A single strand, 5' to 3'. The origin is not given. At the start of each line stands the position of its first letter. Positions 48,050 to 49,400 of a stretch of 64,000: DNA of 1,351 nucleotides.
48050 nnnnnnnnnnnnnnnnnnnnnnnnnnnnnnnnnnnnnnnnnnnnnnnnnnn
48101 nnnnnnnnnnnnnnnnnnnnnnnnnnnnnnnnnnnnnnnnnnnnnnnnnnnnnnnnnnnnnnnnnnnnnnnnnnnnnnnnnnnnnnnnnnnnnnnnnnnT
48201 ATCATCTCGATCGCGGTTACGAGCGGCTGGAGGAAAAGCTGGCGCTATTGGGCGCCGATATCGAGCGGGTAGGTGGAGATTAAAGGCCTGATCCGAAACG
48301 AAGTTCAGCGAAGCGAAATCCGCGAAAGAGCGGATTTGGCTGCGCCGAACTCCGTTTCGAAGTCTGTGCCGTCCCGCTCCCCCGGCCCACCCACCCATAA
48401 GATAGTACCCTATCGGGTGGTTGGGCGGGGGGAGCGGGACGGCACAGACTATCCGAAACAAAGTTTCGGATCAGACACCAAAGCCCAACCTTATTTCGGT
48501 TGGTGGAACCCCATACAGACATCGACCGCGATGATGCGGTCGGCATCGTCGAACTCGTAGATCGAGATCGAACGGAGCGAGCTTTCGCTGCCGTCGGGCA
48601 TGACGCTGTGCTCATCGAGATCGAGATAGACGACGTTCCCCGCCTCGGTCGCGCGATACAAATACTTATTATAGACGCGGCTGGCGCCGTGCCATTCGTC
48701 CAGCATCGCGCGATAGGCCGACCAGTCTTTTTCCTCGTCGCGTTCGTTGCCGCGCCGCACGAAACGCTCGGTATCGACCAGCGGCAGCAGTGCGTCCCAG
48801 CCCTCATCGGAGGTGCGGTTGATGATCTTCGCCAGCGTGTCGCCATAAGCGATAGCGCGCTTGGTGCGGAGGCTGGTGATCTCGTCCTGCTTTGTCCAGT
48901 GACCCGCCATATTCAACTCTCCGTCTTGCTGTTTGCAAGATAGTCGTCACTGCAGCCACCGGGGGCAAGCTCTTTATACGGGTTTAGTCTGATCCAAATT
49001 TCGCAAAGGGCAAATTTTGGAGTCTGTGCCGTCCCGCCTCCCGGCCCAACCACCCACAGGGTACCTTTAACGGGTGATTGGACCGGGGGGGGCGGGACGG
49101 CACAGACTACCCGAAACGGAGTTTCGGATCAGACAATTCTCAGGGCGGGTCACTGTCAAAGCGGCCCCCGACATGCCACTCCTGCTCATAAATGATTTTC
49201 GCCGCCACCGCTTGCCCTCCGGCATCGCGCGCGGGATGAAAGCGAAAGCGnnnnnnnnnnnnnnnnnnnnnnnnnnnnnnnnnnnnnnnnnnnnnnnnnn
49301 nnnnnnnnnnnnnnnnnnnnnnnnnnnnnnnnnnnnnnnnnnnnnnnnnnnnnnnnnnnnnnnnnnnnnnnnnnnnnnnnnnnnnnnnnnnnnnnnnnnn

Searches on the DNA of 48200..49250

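Call 56: search_rna_families(source=window, start=48200, end=49250, threshold=evalue, max_evalue=1)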
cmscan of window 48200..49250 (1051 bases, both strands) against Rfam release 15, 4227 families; matches with E-value up to 1: 22.
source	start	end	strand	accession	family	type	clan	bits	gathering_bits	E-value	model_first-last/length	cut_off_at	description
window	48346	48465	-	RF03631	MIR3440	Gene; miRNA;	-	53.5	105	7.1e-11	1-127/127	no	MIR3440 microRNA precursor family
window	48362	48449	-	RF03418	mir-3198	Gene; miRNA;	-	51.2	91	7.2e-09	1-80/80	no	mir-3198 microRNA precursor family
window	48334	48478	-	RF00925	MIR1027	Gene; miRNA;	-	50.6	150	1.3e-09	1-142/142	no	MIR1027 microRNA precursor family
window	48348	48467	+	RF03631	MIR3440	Gene; miRNA;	-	48.4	105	2.1e-09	1-127/127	no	MIR3440 microRNA precursor family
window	48363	48448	+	RF04096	mir-4433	Gene; miRNA;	-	46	77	7.5e-08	1-83/83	no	mir-4433 microRNA precursor family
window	48365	48446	+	RF04132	mir-4436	Gene; miRNA;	-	44.5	74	4.8e-08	1-85/85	no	mir-4436 microRNA precursor family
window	48363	48448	-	RF04096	mir-4433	Gene; miRNA;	-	44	77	2.5e-07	1-83/83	no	mir-4433 microRNA precursor family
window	48362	48449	-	RF04132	mir-4436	Gene; miRNA;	-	41.6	74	3.1e-07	1-85/85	no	mir-4436 microRNA precursor family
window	48362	48449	+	RF03418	mir-3198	Gene; miRNA;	-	39.7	91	6.9e-06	1-80/80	no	mir-3198 microRNA precursor family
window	48361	48450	+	RF00925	MIR1027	Gene; miRNA;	-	39.2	150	1.6e-06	28-116/142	no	MIR1027 microRNA precursor family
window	49020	49108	-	RF03681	mir-1295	Gene; miRNA;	-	37.9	100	1.8e-05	1-78/78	no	mir-1295 microRNA precursor family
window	49027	49102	-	RF04096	mir-4433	Gene; miRNA;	-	30.7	77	0.0008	1-83/83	no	mir-4433 microRNA precursor family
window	48369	48442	+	RF03698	mir-2861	Gene; miRNA;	-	30.1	89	0.0059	1-82/82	no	mir-2861 microRNA precursor family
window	48357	48456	+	RF03398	mir-3552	Gene; miRNA;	-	29.9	120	0.00053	1-105/105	no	mir-3552 microRNA precursor family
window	49024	49105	+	RF04096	mir-4433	Gene; miRNA;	-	28.3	77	0.0035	1-83/83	no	mir-4433 microRNA precursor family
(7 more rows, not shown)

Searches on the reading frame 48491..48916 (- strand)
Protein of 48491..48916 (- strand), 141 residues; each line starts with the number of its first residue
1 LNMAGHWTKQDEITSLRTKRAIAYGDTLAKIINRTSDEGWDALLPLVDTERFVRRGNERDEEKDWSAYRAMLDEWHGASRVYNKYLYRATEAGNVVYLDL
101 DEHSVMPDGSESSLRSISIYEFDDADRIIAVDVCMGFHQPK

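Call 6: search_protein_families(library=pfam, proteins=[window:48491-48916:-], max_evalue=0.01)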
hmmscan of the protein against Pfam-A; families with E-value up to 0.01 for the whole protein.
window:48491-48916:- (141 aa): 0 families

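Call 7: find_homologous_proteins(query=window:48491-48910:-)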
Query window:48491-48910:- (139 aa): 174 proteins with E <= 0.001 among 193 candidates; the best 120 are listed.
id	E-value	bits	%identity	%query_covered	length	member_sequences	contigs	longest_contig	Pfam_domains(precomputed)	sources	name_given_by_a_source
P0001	6.4e-89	313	100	100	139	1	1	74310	-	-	-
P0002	1.3e-69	250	77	100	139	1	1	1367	-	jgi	jgi:hypothetical protein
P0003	1.9e-68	247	77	99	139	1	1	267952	-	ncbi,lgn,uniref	ncbi:MAG TPA: hypothetical protein VF503_23650 [Sphingobium sp.]|uniref:hypothetical protein n=1 Tax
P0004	2.2e-67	243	75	100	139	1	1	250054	-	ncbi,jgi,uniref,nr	ncbi:hypothetical protein LWE61_09670 [Sphingobium sufflavum]|jgi:hypothetical protein|uniref:hypoth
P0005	4.9e-67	242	76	100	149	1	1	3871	-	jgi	jgi:hypothetical protein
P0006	2.4e-66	240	73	100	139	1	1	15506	-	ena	-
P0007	1.1e-65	238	74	100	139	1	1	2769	-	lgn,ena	-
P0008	1.2e-65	238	74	100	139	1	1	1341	-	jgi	jgi:hypothetical protein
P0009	1.5e-65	237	76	100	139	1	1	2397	-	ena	-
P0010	4.8e-64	232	74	100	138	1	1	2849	-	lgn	-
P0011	4.9e-64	232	75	100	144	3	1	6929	-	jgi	jgi:hypothetical protein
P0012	4.9e-64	232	73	100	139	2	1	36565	-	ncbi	ncbi:MAG: hypothetical protein ABIM50_00695 [Novosphingobium sp.]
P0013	5.6e-64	232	71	100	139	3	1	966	-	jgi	jgi:hypothetical protein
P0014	1.7e-63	231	73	100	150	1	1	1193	-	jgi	-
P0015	3.6e-63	230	74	99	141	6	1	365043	-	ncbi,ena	-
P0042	1.2e-58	215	68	99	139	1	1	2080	-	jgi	jgi:hypothetical protein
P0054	6.2e-57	209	70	99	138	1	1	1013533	-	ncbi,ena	-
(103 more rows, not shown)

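Call 10: find_related_loci(query=A2, collection=genome_contigs, flank=5000)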
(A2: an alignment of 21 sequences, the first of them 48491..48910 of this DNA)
Query A2 (139 aa) in genome_contigs; peptide patterns used: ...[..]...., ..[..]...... (x = any residue, [..] = any of these).
106 stretches matched a pattern; 16 encode a relative of the query (tblastn E <= 1e-3); 16 distinct loci.
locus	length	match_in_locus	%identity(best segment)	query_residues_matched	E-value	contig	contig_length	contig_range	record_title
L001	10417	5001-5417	75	1-139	9e-73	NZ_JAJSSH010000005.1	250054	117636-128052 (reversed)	Sphingobium sufflavum strain HL-25 Scaffold5_1, whole genome shotgun sequence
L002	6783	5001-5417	73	1-139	5e-70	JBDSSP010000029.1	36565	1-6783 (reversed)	MAG: Novosphingobium sp. isolate cluster1_bin.537 k127_14009111, whole genome shotgun sequence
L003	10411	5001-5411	74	1-137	2e-69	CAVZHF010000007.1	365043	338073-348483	MAG: uncultured Alphaproteobacteria bacterium isolate MFD04651.bin.2.168 genome assembly, contig: contig_284, whole geno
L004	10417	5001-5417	68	1-139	2e-64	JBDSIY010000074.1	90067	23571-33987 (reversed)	MAG: Novosphingobium sp. isolate cluster1_bin.31 k127_6827001, whole genome shotgun sequence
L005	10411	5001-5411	70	1-137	7e-63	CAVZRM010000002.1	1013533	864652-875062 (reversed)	MAG: uncultured Alphaproteobacteria bacterium isolate MFD04651.bin.1.124 genome assembly, contig: contig_1300, whole gen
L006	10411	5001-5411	68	1-137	4e-61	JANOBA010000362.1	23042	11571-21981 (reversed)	MAG: Novosphingobium sp. isolate VAR_18_metabat_247 VAR_18_k141_2021436, whole genome shotgun sequence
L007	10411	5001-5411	66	1-137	6e-61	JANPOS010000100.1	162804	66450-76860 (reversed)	MAG: Novosphingobium sp. isolate VAR_83_metabat_82 VAR_83_k141_7610743, whole genome shotgun sequence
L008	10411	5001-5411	60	1-137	2e-57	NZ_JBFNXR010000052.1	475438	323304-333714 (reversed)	Novosphingobium rhizovicinum strain M1R2S20 272, whole genome shotgun sequence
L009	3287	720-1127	67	1-137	9e-57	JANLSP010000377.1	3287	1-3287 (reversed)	MAG: Novosphingobium sp. isolate OTE_25_metabat_32 OTE_25_k141_2925689, whole genome shotgun sequence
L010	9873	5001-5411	65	1-139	1e-56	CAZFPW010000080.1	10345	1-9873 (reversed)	MAG TPA_asm: uncultured Novosphingobium sp. isolate SRP344714_co1_19 genome assembly, contig: NODE_11688_length_10345_co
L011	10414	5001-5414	65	1-139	1e-55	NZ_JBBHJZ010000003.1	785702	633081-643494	Novosphingobium anseongense strain PS1R-30 3, whole genome shotgun sequence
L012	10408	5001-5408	64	1-138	2e-55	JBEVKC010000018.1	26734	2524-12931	MAG: Novosphingobium sp. isolate T4R1BO_autometa_bin_32 T4R1BO_autometa_bin_32_k133_2918133, whole genome shotgun sequen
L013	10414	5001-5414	65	1-139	5e-55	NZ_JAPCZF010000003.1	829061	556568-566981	Novosphingobium sp. JCM 18896 strain ALB-2 contig3, whole genome shotgun sequence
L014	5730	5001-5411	66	3-138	8e-54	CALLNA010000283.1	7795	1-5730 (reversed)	MAG TPA_asm: uncultured Novosphingobium sp. isolate SRR3901698_bin.109_CONCOCT_v1.1_MAG genome assembly, contig: ERZ7780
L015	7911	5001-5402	63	1-136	8e-52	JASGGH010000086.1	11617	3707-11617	MAG: Novosphingobium sp. isolate 5H223 JMF-2111-06-0005.hyb.bin.223_85, whole genome shotgun sequence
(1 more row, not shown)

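Call 27: find_encoding_contigs(protein=P0054, flank=5000, max_places=1)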
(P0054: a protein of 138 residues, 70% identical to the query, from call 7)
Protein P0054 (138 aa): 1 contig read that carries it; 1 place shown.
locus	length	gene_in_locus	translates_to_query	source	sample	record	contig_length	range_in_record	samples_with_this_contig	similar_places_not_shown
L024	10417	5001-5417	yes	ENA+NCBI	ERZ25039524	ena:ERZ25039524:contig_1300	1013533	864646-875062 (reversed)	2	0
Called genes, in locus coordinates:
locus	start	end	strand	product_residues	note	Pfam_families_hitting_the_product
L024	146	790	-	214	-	-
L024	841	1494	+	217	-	PF11860:Muramidase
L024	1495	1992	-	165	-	PF03449:GreA_GreB_N, PF01272:GreA_GreB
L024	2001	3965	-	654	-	PF01464:SLT, PF27553:SLT_superhelical (weak)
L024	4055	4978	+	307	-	PF00701:DHDPS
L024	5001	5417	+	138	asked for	-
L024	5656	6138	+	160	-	PF01668:SmpB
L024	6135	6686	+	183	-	PF09835:DUF2062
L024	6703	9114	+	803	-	PF08448:PAS_4 (weak), PF00512:HisKA, PF02518:HATPase_c, PF00072:Response_reg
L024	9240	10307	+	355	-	PF00154:RecA_N, PF08423:Rad51, PF06745:ATPase (weak), PF27531:MT3502_N, PF13479:AAA_24 (weak), PF21096:RecA_C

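Call 28: find_encoding_contigs(protein=P0004, flank=5000, max_places=1)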
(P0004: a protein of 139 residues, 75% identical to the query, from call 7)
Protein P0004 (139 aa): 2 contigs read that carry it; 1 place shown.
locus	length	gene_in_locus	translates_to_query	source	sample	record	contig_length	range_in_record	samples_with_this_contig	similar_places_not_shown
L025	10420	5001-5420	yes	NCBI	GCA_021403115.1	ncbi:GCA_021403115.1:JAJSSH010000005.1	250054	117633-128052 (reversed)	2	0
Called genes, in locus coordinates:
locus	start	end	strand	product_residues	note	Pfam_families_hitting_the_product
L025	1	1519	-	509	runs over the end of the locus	PF05159:Capsule_synth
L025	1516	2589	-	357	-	PF05721:PhyH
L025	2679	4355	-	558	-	PF04389:Peptidase_M28, PF01546:Peptidase_M20 (faint)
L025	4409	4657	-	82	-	PF00903:Glyoxalase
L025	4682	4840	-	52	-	-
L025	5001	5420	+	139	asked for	-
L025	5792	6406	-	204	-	PF00163:Ribosomal_S4, PF01479:S4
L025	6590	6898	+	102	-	PF01817:CM_2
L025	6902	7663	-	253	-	PF01925:TauE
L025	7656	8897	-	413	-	PF21016:RlmN_N, PF04055:Radical_SAM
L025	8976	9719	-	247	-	PF16233:DUF4893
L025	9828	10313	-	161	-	-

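Call 29: find_encoding_contigs(protein=P0003, flank=5000, max_places=1)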
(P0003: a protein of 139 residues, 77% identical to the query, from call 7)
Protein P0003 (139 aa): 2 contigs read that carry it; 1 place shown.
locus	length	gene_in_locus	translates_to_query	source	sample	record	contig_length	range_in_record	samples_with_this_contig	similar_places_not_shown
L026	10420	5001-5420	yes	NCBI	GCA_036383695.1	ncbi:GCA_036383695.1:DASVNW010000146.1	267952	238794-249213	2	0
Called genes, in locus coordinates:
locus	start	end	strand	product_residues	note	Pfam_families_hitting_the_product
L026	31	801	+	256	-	PF00106:adh_short, PF08659:KR (weak), PF13561:adh_short_C2, PF23441:SDR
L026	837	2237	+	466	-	PF14821:Thr_synth_N, PF00291:PALP, PF24857:THR4_C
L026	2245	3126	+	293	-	PF10672:Methyltrans_SAM (weak), PF03602:Cons_hypoth95 (weak)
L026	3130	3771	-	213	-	PF03379:CcmB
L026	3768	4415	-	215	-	PF00005:ABC_tran, PF02463:SMC_N (faint), PF13304:AAA_21 (faint)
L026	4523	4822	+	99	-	PF01329:Pterin_4a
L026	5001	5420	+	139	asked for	-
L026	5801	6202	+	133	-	-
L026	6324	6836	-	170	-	PF13577:SnoaL_4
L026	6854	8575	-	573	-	PF00501:AMP-binding, PF13193:AMP-binding_C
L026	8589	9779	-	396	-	PF01575:MaoC_dehydratas (weak), PF13452:FAS1_DH_region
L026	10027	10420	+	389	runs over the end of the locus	PF13452:FAS1_DH_region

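Call 31: search_protein_families(library=pfam, alignment_id=A2, max_evalue=10)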
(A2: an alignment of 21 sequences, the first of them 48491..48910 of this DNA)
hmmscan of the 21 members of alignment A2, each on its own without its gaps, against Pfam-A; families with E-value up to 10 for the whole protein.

A. member 1, window:48491-48910:- (139 aa): 0 families

B. families by the number of members that match (of 21 scanned): 8 families
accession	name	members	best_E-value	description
PF12680.13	SnoaL_2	8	0.00071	SnoaL-like domain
PF03989.18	DNA_gyraseA_C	3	0.0025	DNA gyrase C-terminal domain, beta-propeller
PF20814.2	CAA3_Cox_suIV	1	0.07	CAA3-type cytochrome c oxidase subunit IV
PF13704.12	Glyco_tranf_2_4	1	0.076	Glycosyl transferase family 2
PF11268.13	DUF3071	1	0.098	Protein of unknown function (DUF3071)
PF10433.15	Beta-prop_RSE1_1st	1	0.12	RSE1/DDB1/CPSF1 first beta-propeller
PF18763.7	ddrB-ParB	1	0.14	ddrB-like ParB superfamily domain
PF20604.3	DUF6798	1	0.21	Domain of unknown function (DUF6798)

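Call 32: search_solved_structures(query=A2, max_evalue=10)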
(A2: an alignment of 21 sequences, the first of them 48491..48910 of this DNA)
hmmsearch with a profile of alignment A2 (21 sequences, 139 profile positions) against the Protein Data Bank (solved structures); distinct sequences matched with E-value up to 10: 8.
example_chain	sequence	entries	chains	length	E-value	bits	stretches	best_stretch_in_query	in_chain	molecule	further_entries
8v46_A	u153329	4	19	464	0.11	15.6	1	35-88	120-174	AriA antitoxin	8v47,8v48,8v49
8ux9_B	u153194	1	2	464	0.13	15.4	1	35-88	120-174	AriA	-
8v45_A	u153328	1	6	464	0.13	15.4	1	35-88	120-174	AriA antitoxin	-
5aif_A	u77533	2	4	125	0.45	13.5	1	64-128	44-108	LIMONENE-1,2-EPOXIDE HYDROLASE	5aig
4py4_A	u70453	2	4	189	1.4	12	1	55-108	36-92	Poly [ADP-ribose] polymerase 14 | Isoform 1 of Protein mono-ADP-ribosyltransferase PARP14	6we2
3goy_A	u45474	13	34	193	1.4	11.9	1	55-108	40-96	Poly [ADP-ribose] polymerase 14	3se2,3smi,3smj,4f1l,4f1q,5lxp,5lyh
6we3_A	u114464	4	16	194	1.5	11.9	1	55-108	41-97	Protein mono-ADP-ribosyltransferase PARP14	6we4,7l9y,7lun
5v7t_A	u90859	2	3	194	1.5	11.9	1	55-108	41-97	Poly [ADP-ribose] polymerase 14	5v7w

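Call 35: predict_structure(alignment_id=A2)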
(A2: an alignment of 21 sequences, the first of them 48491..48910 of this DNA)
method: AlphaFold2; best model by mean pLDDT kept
length: 139 residues; sequences in the alignment: 21
mean_pLDDT: 85.6   pTM: 0.81
mean pLDDT of the five models: 85.6, 83.8, 83.1, 83.0, 81.4
residues with pLDDT >= 90: 68; 70-90: 53; 50-70: 15; < 50: 3
segments of 3 or more residues with pLDDT < 50: none
pLDDT, mean of each block of 10 residues (from residue 1): 68 93 91 89 95 75 91 73 90 93 85 92 95 64
secondary structure, 60 per line:
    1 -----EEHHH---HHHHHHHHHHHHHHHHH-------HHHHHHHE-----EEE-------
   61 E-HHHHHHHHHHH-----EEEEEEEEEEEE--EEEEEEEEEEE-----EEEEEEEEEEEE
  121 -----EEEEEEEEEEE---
elements in order: H14-30 H38-44 E51-53 H63-73 E79-90 E93-103 E109-120 E126-136

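Call 38: fold_search(model_id=the predicted structure, library=pdb)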
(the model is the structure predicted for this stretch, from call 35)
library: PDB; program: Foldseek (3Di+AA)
matches with E <= 10: 1258; with E <= 0.001: 368
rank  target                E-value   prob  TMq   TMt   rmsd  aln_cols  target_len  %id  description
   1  5aif_A                1.2e-06  1.00  0.71  0.79   2.3       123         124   15  Discovery and characterization of thermophilic limonene-1,2-epoxide hydrolases from hot spring metagenomic libraries.  (released 2015-06-17)
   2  2gey_C                1.2e-06  1.00  0.63  0.59   3.4       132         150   12  Crystal Structure of AclR a putative hydroxylase from Streptomyces galilaeus (released 2006-07-18)
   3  2gey_B                1.8e-06  1.00  0.61  0.63   3.6       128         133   12  Crystal Structure of AclR a putative hydroxylase from Streptomyces galilaeus (released 2006-07-18)
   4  3gzb_B                2.6e-06  1.00  0.69  0.70   3.2       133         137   13  Crystal structure of putative SnoaL-like polyketide cyclase (YP_001182657.1) from Shewanella putrefaciens CN-32 at 1.4 (released 2009-04-21)
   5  3gzb_A                3.0e-06  1.00  0.71  0.65   3.2       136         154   11  Crystal structure of putative SnoaL-like polyketide cyclase (YP_001182657.1) from Shewanella putrefaciens CN-32 at 1.4 (released 2009-04-21)
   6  4xdv_F                3.1e-06  1.00  0.69  0.69   3.8       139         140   10  Crystal Structure of the L74F/M78V/I80V/L114F mutant of LEH complexed with cyclohexanediol (released 2015-07-15)
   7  4pej_B                3.3e-06  1.00  0.64  0.70   3.3       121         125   12  Crystal structure of a computationally designed retro-aldolase, RA110.4 (Cys free) (released 2015-04-08)
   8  8r20_A                3.7e-06  1.00  0.57  0.57   5.3       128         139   11  X-ray crystallographic structure of KstA15, polyketide biosynthesis enzyme (released 2024-08-07)
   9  8r2b_A                4.0e-06  1.00  0.68  0.72   3.1       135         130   11  X-ray crystallographic structure of SnoaL2 in complex with the polyketide substrate (released 2024-08-07)
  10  8r2e_A                4.2e-06  1.00  0.62  0.66   3.4       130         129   12  X-ray crystallographic structure of SnoaL2 in complex with the polyketide reaction product (released 2024-08-07)
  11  4xby_G                6.0e-06  1.00  0.69  0.70   5.0       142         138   10  Crystal Structure of the L74F/M78V/I80V/L114F mutant of LEH complexed with cyclopentene oxide (released 2015-07-15)
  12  2gey_A                6.0e-06  1.00  0.60  0.54   3.7       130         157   14  Crystal Structure of AclR a putative hydroxylase from Streptomyces galilaeus (released 2006-07-18)
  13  6uae_D                6.8e-06  1.00  0.64  0.72   2.9       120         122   12  Ketosteroid isomerase (C. testosteroni) with truncated & designed loop for precise positioning of a catalytic E38 (released 2020-09-16)
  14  8r2b_B                7.2e-06  1.00  0.67  0.71   2.6       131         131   11  X-ray crystallographic structure of SnoaL2 in complex with the polyketide substrate (released 2024-08-07)
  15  3er7_A                8.1e-06  1.00  0.63  0.73   3.1       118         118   14  Crystal structure of NTF2-like protein of unknown function (YP_001812677.1) from EXIGUOBACTERIUM SP. 255-15 at 1.50 A  (released 2008-10-14)
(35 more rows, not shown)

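Call 51: find_encoding_contigs(protein=P0006, flank=4000, max_places=1)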
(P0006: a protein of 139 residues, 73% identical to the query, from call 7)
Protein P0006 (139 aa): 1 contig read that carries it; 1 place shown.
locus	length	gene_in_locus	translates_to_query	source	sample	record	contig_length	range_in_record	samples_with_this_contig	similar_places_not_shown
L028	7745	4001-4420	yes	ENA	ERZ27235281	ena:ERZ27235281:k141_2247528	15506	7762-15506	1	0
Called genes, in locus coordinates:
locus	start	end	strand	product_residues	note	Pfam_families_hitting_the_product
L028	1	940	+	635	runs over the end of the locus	PF00012:HSP70, PF14450:FtsA (faint), PF06723:MreB_Mbl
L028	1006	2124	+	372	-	PF00226:DnaJ, PF01556:DnaJ_C, PF00684:DnaJ_CXXCXGXG, PF27439:DnaJ_C_2 (weak)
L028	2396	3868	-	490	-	PF01580:FtsK_SpoIIIE (weak), PF01935:DUF87, PF13191:AAA_16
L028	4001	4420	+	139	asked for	-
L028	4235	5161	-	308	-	PF01936:NYN (faint)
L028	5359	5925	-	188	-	-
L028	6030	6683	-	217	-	PF02798:GST_N, PF13417:GST_N_3, PF13409:GST_N_2 (weak), PF13410:GST_C_2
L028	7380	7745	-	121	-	?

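Call 52: find_encoding_contigs(protein=P0042, flank=4000, max_places=1)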
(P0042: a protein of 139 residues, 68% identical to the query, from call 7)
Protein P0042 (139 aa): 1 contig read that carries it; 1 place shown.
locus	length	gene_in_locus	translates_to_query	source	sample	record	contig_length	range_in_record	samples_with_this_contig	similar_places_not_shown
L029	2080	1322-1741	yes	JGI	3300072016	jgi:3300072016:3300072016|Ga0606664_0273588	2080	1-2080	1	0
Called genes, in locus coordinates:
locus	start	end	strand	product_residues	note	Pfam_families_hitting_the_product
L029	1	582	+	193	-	?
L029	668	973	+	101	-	-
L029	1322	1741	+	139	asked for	-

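Call 53: find_encoding_contigs(protein=P0005, flank=4000, max_places=1)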
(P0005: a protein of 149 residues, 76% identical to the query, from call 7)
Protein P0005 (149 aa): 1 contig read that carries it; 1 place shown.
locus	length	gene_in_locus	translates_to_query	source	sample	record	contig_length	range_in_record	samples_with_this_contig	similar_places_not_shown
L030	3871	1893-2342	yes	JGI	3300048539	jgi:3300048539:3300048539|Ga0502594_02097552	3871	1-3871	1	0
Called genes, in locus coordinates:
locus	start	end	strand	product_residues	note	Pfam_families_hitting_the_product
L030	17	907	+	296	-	PF14024:DUF4240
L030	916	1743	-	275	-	PF02668:TauD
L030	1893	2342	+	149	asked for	-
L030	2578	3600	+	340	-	PF07536:HWE_HK (weak), PF07568:HisKA_2, PF13581:HATPase_c_2 (weak), PF02518:HATPase_c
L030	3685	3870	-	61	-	?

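Call 60: search_protein_families(library=ncbifam, proteins=[window:48491-48910:-], max_evalue=0.001)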
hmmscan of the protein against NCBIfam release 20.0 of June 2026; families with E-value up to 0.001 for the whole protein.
window:48491-48910:- (139 aa): 0 families
